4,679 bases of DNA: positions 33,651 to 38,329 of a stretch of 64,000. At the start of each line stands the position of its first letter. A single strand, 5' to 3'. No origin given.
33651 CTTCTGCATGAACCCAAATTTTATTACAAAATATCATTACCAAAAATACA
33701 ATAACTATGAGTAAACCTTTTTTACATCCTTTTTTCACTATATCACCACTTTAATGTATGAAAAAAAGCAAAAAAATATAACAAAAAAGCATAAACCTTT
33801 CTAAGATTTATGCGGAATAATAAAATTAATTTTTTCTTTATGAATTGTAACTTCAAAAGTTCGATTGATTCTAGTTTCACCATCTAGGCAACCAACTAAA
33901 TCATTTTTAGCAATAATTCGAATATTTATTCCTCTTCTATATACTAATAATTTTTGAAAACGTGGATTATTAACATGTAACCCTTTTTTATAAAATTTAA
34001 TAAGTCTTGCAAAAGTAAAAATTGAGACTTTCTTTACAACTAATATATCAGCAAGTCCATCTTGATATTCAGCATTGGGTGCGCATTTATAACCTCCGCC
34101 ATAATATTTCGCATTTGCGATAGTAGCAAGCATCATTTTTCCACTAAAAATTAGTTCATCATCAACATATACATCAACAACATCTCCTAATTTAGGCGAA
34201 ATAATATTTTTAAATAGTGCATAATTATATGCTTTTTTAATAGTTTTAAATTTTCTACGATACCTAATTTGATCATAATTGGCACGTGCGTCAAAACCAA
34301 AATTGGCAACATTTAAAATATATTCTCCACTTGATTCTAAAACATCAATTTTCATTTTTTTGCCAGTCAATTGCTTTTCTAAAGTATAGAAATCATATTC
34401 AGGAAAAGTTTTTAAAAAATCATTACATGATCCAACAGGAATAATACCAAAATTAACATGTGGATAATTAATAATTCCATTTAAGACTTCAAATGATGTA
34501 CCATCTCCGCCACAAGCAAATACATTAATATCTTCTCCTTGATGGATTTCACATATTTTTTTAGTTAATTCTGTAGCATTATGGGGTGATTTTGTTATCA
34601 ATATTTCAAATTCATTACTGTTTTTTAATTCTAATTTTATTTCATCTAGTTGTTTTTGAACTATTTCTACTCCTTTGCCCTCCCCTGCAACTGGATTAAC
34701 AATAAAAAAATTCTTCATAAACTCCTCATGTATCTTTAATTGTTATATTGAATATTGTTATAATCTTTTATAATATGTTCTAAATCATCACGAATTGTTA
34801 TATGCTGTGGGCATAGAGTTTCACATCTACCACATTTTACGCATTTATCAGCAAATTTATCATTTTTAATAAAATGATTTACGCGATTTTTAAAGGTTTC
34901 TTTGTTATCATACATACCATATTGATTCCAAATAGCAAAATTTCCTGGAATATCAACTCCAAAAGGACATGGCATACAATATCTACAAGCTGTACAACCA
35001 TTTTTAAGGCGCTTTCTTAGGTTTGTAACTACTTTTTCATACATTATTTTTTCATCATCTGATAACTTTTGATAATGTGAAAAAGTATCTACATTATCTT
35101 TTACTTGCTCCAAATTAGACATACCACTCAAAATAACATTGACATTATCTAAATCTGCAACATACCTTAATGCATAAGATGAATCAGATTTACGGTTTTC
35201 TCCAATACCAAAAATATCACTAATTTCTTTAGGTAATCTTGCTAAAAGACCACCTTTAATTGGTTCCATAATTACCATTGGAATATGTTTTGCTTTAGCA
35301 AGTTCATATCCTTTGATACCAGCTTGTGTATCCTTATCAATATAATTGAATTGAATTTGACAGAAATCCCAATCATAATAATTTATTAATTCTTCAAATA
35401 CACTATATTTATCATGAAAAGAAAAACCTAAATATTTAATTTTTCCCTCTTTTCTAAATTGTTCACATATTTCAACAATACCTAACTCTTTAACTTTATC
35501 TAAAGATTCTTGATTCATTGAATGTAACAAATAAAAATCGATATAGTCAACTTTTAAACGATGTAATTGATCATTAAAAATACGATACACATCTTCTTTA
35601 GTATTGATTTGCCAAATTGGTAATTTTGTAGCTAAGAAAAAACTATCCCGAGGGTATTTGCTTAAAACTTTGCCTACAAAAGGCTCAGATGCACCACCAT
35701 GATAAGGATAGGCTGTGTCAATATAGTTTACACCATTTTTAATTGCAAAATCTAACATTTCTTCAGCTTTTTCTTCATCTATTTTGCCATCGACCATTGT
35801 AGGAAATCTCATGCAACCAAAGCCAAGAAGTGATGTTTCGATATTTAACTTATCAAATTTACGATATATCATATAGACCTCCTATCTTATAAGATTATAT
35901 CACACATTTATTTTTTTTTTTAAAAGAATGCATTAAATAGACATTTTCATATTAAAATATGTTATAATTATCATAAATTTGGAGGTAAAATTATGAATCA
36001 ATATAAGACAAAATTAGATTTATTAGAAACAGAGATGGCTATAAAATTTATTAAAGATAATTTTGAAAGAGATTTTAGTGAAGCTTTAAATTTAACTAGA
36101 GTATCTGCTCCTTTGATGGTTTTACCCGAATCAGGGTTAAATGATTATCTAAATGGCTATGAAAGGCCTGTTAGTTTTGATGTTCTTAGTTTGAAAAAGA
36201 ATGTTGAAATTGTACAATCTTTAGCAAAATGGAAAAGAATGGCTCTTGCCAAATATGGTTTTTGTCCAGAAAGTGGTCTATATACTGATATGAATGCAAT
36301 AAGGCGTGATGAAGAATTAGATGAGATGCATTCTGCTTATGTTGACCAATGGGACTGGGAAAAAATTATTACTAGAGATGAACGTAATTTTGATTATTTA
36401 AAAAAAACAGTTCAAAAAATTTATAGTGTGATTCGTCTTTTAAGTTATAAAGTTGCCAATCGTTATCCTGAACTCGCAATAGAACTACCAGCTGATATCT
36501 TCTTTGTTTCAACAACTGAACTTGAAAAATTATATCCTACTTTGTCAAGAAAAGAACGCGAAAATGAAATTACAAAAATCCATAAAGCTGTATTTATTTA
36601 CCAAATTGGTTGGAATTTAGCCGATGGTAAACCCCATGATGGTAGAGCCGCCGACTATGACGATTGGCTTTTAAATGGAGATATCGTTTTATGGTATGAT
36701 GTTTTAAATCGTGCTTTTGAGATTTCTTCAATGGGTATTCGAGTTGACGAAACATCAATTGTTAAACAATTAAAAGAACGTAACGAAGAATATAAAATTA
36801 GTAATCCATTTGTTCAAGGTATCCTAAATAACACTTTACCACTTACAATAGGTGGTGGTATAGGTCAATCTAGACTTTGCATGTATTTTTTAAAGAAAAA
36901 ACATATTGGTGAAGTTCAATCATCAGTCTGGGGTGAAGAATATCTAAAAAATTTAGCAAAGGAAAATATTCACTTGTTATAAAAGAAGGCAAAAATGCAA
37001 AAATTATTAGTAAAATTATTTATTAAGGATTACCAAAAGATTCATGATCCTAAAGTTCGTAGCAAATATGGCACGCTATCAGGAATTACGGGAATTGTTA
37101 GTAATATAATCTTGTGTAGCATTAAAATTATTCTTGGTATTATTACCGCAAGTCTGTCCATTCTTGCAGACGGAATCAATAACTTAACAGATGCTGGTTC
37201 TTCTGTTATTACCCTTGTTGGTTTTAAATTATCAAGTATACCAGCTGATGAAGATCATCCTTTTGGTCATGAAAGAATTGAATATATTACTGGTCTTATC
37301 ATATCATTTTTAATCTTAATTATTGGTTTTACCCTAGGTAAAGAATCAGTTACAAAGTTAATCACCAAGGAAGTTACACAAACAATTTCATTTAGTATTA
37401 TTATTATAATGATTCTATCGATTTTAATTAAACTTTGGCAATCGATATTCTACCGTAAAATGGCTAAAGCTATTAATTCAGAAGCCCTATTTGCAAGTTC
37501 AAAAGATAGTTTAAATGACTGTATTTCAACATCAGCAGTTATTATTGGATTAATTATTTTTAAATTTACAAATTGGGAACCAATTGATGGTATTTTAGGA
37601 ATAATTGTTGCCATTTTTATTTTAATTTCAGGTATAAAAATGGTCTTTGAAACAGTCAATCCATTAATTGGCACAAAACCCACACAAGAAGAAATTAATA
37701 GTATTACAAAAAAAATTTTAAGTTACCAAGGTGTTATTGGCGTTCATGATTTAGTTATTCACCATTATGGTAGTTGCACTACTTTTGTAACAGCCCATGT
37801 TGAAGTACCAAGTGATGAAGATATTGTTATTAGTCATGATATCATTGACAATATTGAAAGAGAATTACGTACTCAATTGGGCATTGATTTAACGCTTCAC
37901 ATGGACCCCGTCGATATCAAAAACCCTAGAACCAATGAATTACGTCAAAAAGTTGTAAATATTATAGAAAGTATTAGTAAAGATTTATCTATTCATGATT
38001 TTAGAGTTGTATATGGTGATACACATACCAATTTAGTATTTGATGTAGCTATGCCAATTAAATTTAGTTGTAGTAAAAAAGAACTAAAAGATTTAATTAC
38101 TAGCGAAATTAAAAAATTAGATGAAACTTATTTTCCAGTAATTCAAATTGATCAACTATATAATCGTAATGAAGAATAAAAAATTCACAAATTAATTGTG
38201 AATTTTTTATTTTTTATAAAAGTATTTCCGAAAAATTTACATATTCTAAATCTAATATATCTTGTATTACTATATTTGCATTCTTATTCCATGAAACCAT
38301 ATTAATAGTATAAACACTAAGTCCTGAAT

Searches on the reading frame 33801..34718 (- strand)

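Call 72: search_protein_families(library=pfam, proteins=[window:33801-34718:-], max_evalue=0.00001)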
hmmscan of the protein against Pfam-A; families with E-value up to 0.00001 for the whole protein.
window:33801-34718:- (305 aa): 2 families
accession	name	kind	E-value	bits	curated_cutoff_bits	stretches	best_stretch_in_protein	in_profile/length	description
PF00781.29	DAGK_cat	-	1.6e-19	70.2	23.6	1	4-127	3-123/125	Diacylglycerol kinase catalytic domain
PF19279.4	YegS_C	-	1.1e-18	67.9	27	1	138-285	3-142/158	YegS C-terminal NAD kinase beta sandwich-like domain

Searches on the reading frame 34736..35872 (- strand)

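Call 72: search_protein_families(library=pfam, proteins=[window:34736-35872:-], max_evalue=0.00001)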
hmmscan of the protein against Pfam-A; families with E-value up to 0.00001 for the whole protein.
window:34736-35872:- (378 aa): 5 families
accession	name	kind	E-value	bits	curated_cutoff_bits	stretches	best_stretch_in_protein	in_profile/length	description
PF00248.27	Aldo_ket_red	-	1.1e-41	143.3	24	1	16-274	2-282/291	Aldo/keto reductase family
PF13187.11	Fer4_9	-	6.3e-09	36.2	27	1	293-357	2-50/52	4Fe-4S dicluster domain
PF13534.11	Fer4_17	-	8.7e-08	33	22.2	1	293-358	2-60/61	4Fe-4S dicluster domain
PF13746.11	Fer4_18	-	9.2e-07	29.5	27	0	322-365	39-82/114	4Fe-4S dicluster domain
PF13183.11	Fer4_8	-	1.3e-06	29.3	27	1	292-358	4-68/68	4Fe-4S dicluster domain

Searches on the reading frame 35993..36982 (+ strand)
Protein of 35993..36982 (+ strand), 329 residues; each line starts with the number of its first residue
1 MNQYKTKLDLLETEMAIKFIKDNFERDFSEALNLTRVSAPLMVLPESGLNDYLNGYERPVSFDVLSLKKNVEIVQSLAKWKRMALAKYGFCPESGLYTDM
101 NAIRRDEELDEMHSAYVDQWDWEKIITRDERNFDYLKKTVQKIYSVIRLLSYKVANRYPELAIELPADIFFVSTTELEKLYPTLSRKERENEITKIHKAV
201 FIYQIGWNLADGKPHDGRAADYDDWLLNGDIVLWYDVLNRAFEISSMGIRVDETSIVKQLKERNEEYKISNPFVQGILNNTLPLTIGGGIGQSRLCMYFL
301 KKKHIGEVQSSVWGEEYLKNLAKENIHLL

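Call 72: search_protein_families(library=pfam, proteins=[window:35993-36982:+], max_evalue=0.00001)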
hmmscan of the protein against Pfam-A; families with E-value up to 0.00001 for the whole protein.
window:35993-36982:+ (329 aa): 1 family
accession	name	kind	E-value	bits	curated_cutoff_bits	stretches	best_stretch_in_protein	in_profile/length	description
PF03590.20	AsnA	-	2.3e-102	342.1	27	1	15-239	2-227/228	Aspartate-ammonia ligase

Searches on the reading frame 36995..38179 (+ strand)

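Call 72: search_protein_families(library=pfam, proteins=[window:36995-38179:+], max_evalue=0.00001)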
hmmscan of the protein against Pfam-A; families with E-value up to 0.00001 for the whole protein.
window:36995-38179:+ (394 aa): 2 families
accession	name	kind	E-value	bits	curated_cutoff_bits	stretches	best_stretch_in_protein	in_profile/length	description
PF01545.26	Cation_efflux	-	2.1e-41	142.3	26.6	1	32-223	3-196/198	Cation efflux family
PF16916.11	ZT_dimer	-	2.4e-19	69.5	26.7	1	229-305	1-77/78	Dimerisation domain of Zinc Transporter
